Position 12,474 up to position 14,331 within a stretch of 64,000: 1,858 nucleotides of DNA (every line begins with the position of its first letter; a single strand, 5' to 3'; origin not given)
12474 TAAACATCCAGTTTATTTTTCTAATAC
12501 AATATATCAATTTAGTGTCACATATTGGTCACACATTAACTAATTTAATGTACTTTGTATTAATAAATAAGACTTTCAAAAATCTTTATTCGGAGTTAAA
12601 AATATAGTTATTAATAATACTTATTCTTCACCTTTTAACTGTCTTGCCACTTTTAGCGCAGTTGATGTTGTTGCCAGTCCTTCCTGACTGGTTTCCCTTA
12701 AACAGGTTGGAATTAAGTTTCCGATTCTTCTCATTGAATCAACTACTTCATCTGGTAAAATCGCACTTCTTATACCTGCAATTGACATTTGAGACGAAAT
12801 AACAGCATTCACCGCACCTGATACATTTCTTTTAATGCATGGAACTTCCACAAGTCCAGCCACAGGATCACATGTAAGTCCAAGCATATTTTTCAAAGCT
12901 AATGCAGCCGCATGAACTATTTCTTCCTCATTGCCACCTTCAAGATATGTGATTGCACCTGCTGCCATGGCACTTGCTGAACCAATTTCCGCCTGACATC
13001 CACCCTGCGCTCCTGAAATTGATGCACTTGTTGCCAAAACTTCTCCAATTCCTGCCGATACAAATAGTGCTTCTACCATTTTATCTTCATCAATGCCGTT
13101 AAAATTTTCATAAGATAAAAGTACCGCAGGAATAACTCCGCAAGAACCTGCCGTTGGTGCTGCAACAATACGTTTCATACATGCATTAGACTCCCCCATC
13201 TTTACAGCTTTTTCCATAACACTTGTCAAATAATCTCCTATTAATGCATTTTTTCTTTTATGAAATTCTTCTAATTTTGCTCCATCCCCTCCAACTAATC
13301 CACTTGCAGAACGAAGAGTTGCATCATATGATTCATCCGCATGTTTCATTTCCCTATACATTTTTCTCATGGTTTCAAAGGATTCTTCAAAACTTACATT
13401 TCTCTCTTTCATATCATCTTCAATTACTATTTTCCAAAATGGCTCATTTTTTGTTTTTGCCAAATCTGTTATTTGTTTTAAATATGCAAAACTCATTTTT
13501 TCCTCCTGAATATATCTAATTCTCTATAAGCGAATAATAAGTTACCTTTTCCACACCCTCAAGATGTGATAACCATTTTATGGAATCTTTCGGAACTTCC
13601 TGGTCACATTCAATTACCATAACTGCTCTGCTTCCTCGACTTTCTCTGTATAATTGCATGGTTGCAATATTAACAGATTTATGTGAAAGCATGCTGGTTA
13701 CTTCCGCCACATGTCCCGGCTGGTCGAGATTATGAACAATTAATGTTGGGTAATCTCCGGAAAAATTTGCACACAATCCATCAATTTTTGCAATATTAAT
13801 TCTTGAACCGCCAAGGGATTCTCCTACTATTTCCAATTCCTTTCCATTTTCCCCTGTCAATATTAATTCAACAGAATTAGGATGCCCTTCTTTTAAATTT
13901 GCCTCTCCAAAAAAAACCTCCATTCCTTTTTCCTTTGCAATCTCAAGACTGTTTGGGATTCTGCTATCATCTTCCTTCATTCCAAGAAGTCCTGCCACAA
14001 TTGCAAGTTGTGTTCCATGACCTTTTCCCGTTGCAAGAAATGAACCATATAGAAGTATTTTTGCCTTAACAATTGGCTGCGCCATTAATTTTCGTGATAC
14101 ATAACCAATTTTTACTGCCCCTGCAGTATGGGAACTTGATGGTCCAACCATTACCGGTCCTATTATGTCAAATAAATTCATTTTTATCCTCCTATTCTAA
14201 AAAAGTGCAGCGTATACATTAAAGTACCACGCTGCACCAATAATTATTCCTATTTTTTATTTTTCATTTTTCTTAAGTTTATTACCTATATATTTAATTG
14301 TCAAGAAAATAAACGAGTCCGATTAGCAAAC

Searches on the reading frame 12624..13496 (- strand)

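Call 51: search_protein_families(library=pfam, proteins=[window:12624-13496:-], max_evalue=0.001)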
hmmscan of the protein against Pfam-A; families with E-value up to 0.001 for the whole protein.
window:12624-13496:- (291 aa): 1 family
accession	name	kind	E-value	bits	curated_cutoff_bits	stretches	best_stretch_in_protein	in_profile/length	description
PF03313.21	SDH_alpha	-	2.5e-78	263.8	26.4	1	18-275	4-260/260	Serine dehydratase alpha chain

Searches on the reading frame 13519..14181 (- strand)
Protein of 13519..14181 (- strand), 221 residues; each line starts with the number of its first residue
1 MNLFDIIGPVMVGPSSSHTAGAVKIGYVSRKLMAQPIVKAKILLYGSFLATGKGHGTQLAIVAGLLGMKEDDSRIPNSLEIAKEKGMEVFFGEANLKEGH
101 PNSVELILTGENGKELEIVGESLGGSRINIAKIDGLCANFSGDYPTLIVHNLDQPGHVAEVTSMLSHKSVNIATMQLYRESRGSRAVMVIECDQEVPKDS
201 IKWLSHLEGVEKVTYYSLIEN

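Call 51: search_protein_families(library=pfam, proteins=[window:13519-14181:-], max_evalue=0.001)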
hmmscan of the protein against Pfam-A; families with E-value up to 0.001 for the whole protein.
window:13519-14181:- (221 aa): 3 families
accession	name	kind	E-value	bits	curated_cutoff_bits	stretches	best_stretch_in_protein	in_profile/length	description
PF03315.21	SDH_beta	-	4.8e-14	53.4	26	1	9-72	7-75/155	Serine dehydratase beta chain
PF01842.31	ACT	-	7.9e-06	26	27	1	146-199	2-56/66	ACT domain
PF22629.2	ACT_AHAS_ss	-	0.00017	22.1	27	1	149-210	3-65/67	AHAS small subunit-like ACT domain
